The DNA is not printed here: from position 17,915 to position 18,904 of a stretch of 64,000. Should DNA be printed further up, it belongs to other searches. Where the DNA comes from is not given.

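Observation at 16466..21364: Complete PuuR-like HTH-cupin regulator modules fused to acyl-CoA synthetases (possible trigger enzymes)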

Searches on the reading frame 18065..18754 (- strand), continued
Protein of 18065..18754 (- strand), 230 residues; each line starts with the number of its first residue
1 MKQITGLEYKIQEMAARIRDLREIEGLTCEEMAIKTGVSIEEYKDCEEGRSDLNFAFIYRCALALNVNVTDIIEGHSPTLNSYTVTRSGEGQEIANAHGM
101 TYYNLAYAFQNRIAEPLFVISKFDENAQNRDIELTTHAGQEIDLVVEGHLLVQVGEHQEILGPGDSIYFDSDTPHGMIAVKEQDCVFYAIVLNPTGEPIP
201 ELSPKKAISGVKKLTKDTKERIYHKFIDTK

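Call 57: find_homologous_proteins(query=P0160, max_evalue=1e-20)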
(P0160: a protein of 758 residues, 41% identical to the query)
Query P0160 (758 aa): 3483 proteins with E <= 1e-20 among 8000 candidates; the best 120 are listed.
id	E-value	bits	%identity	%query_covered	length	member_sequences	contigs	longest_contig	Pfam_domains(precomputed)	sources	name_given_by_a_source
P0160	0.0e+0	1758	100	100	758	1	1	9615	PF07883.18,PF00501.35,PF13193.13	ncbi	-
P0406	0.0e+0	1532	85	100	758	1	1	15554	PF07883.18,PF00501.35,PF13193.13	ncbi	-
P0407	0.0e+0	1013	58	100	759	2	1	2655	PF12844.14,PF07883.18,PF01381.29,PF00501.35,PF13193.13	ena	-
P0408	3.8e-290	983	57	97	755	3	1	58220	PF12844.14,PF07883.18,PF00501.35,PF13193.13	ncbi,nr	ncbi:MAG: AMP-binding protein [Clostridiales bacterium]|nr:AMP-binding protein [Clostridiales bacter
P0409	1.2e-289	981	56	100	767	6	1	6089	PF12844.14,PF07883.18,PF00501.35,PF13193.13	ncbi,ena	-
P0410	1.7e-236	805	47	100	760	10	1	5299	PF12844.14,PF07883.18,PF00501.35,PF13193.13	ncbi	-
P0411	1.5e-234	799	47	99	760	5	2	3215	PF12844.14,PF07883.18,PF00501.35,PF13193.13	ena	-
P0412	1.7e-234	799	47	99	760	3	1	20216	PF07883.18,PF00501.35,PF13193.13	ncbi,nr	ncbi:MAG: AMP-binding protein [Eubacteriales bacterium]|nr:AMP-binding protein [Eubacteriales bacter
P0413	1.7e-233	795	48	99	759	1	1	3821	PF12844.14,PF07883.18,PF00501.35,PF13193.13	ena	-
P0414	1.7e-232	792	48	99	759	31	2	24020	PF12844.14,PF07883.18,PF01381.29,PF00501.35,PF13193.13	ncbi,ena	-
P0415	4.8e-232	791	47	99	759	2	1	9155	PF12844.14,PF07883.18,PF01381.29,PF00501.35,PF13193.13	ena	-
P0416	5.4e-232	790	47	99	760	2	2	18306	PF12844.14,PF07883.18,PF01381.29,PF00501.35,PF13193.13,PF13560.13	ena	-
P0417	2.4e-231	788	47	98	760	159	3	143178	PF12844.14,PF07883.18,PF01381.29,PF00501.35,PF13193.13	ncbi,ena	-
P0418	2.7e-231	788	46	100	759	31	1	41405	PF12844.14,PF07883.18,PF01381.29,PF00501.35,PF13193.13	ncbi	-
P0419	4.3e-230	784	46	99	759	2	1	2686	PF12844.14,PF07883.18,PF01381.29,PF00501.35,PF13193.13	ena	-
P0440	1.9e-225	769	46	99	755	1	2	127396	PF07883.18,PF01381.29,PF00501.35,PF02311.26,PF13193.13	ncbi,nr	ncbi:MAG: AMP-binding protein [Lachnospiraceae bacterium]|nr:AMP-binding protein [Lachnospiraceae ba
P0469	1.2e-220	753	45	100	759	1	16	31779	PF12844.14,PF07883.18,PF00501.35,PF13193.13,PF13560.13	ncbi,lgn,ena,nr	ncbi:MAG: AMP-binding protein [Solobacterium sp.]|nr:AMP-binding protein [Solobacterium sp.]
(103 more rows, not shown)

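Call 77: predict_structure(alignment_id=A4)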
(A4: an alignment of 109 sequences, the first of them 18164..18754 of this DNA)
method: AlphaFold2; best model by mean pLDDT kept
length: 197 residues; sequences in the alignment: 109
mean_pLDDT: 89.5   pTM: 0.61
mean pLDDT of the five models: 89.5, 88.8, 88.3, 88.3, 86.5
residues with pLDDT >= 90: 131; 70-90: 51; 50-70: 10; < 50: 5
segments of 3 or more residues with pLDDT < 50: 1-3
pLDDT, mean of each block of 10 residues (from residue 1): 68 94 94 97 96 93 87 71 80 85 88 92 90 93 98 97 98 97 97 68
secondary structure, 60 per line:
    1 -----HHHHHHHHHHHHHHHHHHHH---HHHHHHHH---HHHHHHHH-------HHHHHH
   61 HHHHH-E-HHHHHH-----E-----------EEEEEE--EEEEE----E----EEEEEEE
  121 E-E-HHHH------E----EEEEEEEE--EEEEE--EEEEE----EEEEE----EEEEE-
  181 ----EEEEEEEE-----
elements in order: H6-25 H29-36 H40-47 H55-65 H69-74 E92-97 E100-104 E114-121 H125-128 E140-147 E150-154 E157-161 E166-170 E175-179 E185-192

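Call 80: fold_search(model_id=the predicted structure, library=pdb)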
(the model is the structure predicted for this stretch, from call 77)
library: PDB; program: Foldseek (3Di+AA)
matches with E <= 10: 1949; with E <= 0.001: 702
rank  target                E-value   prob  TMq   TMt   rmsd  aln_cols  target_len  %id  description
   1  1y9q                  1.1e-14  1.00  0.42  0.46  15.8       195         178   22  Crystal Structure of HTH_3 family Transcriptional Regulator from Vibrio cholerae (released 2005-01-04)
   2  2bno_A                3.5e-14  1.00  0.48  0.49  10.8       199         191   21  The structure of Hydroxypropylphosphonic acid epoxidase from S. wedmorenis. (released 2005-10-05)
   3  1zz9_A                7.8e-14  1.00  0.46  0.47  11.3       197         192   19  Crystal Structure of FeII HppE (released 2005-07-26)
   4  1zz9_C                8.3e-14  1.00  0.48  0.49  11.1       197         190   19  Crystal Structure of FeII HppE (released 2005-07-26)
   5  4j1x_C                9.9e-14  1.00  0.48  0.49  11.1       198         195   19  Crystal Structure of Fe(II)-HppE with alternative substrate (S)-1-HPP (released 2013-04-03)
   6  2bnm_A                1.1e-13  1.00  0.48  0.49  11.0       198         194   20  The structure of Hydroxypropylphosphonic acid epoxidase from S. wedmorenis. (released 2005-10-05)
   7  1zz6_A                1.5e-13  1.00  0.45  0.48  11.1       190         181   18  Crystal Structure of Apo-HppE (released 2005-07-26)
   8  1zz8_B                4.5e-13  1.00  0.48  0.49  11.1       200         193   20  Crystal Structure of FeII HppE in Complex with Substrate Form 2 (released 2005-07-26)
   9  1zz8_A                4.5e-13  1.00  0.47  0.48  11.1       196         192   20  Crystal Structure of FeII HppE in Complex with Substrate Form 2 (released 2005-07-26)
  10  1zzb_A                6.6e-13  1.00  0.43  0.47  11.0       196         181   20  Crystal Structure of CoII HppE in Complex with Substrate (released 2005-07-26)
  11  2bnn_B                1.1e-12  1.00  0.47  0.49  11.2       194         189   20  The structure of Hydroxypropylphosphonic acid epoxidase from S. wedmorenis in complex with fosfomycin (released 2005-10-05)
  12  1zz6_B                1.2e-12  1.00  0.46  0.49  10.5       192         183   19  Crystal Structure of Apo-HppE (released 2005-07-26)
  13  1zzc_A                1.4e-12  1.00  0.41  0.45  11.1       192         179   22  Crystal Structure of CoII HppE in Complex with Tris Buffer (released 2005-07-26)
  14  1zz8_C                1.7e-12  1.00  0.47  0.48  11.2       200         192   20  Crystal Structure of FeII HppE in Complex with Substrate Form 2 (released 2005-07-26)
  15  1zzc_B                1.7e-12  1.00  0.41  0.45  11.1       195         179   21  Crystal Structure of CoII HppE in Complex with Tris Buffer (released 2005-07-26)
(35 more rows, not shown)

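Call 81: search_solved_structures(query=A4, max_evalue=1, show_alignments=4)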
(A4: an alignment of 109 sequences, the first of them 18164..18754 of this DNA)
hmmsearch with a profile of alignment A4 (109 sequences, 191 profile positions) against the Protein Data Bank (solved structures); distinct sequences matched with E-value up to 1: 101 (the best 60 are shown).
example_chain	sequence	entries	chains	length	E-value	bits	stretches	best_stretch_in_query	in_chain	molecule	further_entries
1y9q_A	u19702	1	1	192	3e-10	43.5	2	135-186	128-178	transcriptional regulator, HTH_3 family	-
4j1x_A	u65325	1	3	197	3.7e-07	33.4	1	8-183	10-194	Epoxidase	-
1zz6_A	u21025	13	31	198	3.7e-07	33.4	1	8-183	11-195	Hydroxypropylphosphonic Acid Epoxidase | Hydroxyprophylphosphonic Acid Epoxidase | EPOXIDASE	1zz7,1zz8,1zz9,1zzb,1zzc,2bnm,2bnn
9k3w_A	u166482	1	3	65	6.4e-07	32.6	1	10-68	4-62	Transcriptional regulator, PbsX family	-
1o4t_A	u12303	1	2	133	5e-05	26.5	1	125-186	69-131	putative oxalate decarboxylase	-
5zbe_A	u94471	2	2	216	8.1e-05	25.8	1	132-167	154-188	Cupin domain protein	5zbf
2p5t_A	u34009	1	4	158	9.6e-05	25.5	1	8-72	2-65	Putative transcriptional regulator PezA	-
6rnz_A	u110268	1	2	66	0.0002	24.5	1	8-69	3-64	HTH-type transcriptional regulator DdrOC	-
5u55_A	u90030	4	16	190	0.00063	22.9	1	50-183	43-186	(S)-2-hydroxypropylphosphonic acid epoxidase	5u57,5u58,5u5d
3qq6_A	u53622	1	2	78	0.0007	22.7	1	4-69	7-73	HTH-type transcriptional regulator sinR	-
6jq1_A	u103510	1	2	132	0.00084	22.5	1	7-70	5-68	Transcriptional regulator, XRE family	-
8hjx_A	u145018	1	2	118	0.00092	22.3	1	126-188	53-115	Cupin_2 domain-containing protein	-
6rmq_A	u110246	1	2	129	0.0011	22.1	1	8-70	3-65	HTH-type transcriptional regulator DdrOC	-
6rnx_A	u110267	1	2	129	0.0011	22.1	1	8-70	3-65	HTH-type transcriptional regulator DdrOC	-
2pfw_A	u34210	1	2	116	0.0012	22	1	129-173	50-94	Cupin 2, conserved barrel domain protein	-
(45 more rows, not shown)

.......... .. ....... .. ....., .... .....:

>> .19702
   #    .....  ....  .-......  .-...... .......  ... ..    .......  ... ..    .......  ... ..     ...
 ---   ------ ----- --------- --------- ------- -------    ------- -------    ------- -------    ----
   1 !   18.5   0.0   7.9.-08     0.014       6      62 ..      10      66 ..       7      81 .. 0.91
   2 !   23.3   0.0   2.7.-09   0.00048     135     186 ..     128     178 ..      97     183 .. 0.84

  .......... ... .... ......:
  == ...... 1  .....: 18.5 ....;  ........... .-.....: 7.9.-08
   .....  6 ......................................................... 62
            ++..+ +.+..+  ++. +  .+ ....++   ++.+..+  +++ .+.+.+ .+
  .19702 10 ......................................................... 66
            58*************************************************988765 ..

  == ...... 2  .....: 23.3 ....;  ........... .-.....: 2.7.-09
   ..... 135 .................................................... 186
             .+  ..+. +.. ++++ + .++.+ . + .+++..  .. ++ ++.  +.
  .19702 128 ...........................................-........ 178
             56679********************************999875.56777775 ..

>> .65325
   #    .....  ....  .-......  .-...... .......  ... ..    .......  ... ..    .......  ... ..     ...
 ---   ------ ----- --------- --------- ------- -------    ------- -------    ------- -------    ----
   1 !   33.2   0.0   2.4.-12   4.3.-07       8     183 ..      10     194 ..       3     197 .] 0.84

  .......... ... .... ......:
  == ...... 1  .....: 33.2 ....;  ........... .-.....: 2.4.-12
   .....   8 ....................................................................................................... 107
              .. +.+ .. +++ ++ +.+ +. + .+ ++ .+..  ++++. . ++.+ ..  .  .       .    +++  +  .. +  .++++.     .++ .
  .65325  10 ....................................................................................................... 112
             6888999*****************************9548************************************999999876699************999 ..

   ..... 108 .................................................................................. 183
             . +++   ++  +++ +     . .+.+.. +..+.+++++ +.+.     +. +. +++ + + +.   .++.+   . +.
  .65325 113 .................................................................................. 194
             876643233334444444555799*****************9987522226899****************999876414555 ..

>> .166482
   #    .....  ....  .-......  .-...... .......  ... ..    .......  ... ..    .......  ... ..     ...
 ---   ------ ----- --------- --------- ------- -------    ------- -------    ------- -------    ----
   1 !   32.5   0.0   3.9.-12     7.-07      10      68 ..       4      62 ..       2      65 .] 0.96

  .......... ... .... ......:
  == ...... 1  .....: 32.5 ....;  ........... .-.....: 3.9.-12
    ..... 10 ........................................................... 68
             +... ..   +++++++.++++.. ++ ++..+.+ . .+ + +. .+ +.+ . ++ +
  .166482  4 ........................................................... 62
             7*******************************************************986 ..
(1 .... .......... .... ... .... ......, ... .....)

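Call 90: find_encoding_contigs(protein=P0440, flank=7000, max_places=1)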
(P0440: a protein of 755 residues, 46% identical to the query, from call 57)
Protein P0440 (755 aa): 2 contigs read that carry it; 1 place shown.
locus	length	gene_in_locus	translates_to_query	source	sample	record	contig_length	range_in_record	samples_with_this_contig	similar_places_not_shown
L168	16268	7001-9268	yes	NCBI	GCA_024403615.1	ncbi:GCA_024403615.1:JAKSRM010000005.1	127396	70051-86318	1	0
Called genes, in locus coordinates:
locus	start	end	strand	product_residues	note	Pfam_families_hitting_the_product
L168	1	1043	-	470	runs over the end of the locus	PF00682:HMGL-like, PF08502:LeuA_dimer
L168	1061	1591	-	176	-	PF01558:POR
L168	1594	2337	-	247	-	PF02775:TPP_enzyme_C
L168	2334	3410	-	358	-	PF02776:TPP_enzyme_N (weak), PF01855:POR_N, PF02780:Transketolase_C, PF17147:PFOR_II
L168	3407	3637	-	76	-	PF14697:Fer4_21 (faint), PF12797:Fer4_2 (faint), PF00037:Fer4 (weak), PF12837:Fer4_6 (weak), PF13237:Fer4_10, PF12838:Fer4_7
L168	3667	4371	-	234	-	-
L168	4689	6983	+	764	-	PF12844:HTH_19, PF07883:Cupin_2, PF00501:AMP-binding, PF13193:AMP-binding_C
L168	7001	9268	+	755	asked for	PF01381:HTH_3, PF02311:AraC_binding (faint), PF07883:Cupin_2, PF00501:AMP-binding, PF13193:AMP-binding_C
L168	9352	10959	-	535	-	PF00753:Lactamase_B, PF23023:Anti-Pycsar_Apyc1 (weak), PF12706:Lactamase_B_2, PF16661:Lactamase_B_6, PF10996:Beta-Casp, PF07521:RMMBL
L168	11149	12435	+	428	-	PF00768:Peptidase_S11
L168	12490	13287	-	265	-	-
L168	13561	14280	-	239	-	PF01648:ACPS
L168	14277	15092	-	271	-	PF00950:ABC-3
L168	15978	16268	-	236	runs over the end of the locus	PF00005:ABC_tran, PF13304:AAA_21 (faint)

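Call 91: find_encoding_contigs(protein=P0469, flank=7000, max_places=1)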
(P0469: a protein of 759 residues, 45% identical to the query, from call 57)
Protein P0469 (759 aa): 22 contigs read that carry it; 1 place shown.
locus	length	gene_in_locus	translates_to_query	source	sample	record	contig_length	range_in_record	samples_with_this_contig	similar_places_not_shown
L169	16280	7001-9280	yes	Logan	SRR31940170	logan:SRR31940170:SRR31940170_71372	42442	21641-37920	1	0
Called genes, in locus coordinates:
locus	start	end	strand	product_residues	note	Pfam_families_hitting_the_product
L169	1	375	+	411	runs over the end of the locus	PF03486:HI0933_like (faint), PF07992:Pyr_redox_2, PF01266:DAO (faint), PF13738:Pyr_redox_3, PF00070:Pyr_redox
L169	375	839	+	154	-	PF00037:Fer4 (faint), PF12837:Fer4_6 (weak), PF13247:Fer4_11, PF14697:Fer4_21 (weak), PF25160:LdpA_Fe-S-bd (weak), PF12838:Fer4_7 (weak), PF13187:Fer4_9 (weak), PF12837:Fer4_6 (weak), +3 more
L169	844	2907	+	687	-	PF04879:Molybdop_Fe4S4, PF00384:Molybdopterin, PF01568:Molydop_binding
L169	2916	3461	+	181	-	-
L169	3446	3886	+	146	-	-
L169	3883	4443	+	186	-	PF12804:NTP_transf_3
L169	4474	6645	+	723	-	PF00580:UvrD-helicase, PF01443:Viral_helicase1 (faint), PF13245:AAA_19, PF13604:AAA_30 (faint), PF13361:UvrD_C, PF13538:UvrD_C_2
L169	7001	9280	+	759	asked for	PF12844:HTH_19 (weak), PF13560:HTH_31 (faint), PF07883:Cupin_2, PF00501:AMP-binding, PF13193:AMP-binding_C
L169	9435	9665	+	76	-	-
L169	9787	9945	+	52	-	-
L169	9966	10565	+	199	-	-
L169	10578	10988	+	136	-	-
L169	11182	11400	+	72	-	PF24723:DUF7675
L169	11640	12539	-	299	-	PF00126:HTH_1, PF03466:LysR_substrate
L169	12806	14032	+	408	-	PF03600:CitMHS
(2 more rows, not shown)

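Call 92: find_encoding_contigs(protein=P0406, flank=7000, max_places=1)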
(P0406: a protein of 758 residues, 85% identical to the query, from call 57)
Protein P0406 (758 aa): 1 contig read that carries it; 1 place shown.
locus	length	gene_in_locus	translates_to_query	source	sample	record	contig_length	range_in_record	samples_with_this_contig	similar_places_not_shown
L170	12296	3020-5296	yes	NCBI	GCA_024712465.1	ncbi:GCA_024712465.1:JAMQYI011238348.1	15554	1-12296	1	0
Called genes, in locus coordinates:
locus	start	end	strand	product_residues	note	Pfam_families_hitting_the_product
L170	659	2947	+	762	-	PF13560:HTH_31 (weak), PF07883:Cupin_2, PF00501:AMP-binding, PF13193:AMP-binding_C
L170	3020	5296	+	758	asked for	PF07883:Cupin_2, PF00501:AMP-binding, PF13193:AMP-binding_C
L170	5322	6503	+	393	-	PF00155:Aminotran_1_2, PF01053:Cys_Met_Meta_PP (faint)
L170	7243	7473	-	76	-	-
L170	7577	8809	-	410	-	PF12832:MFS_1_like, PF07690:MFS_1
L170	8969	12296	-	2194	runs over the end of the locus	?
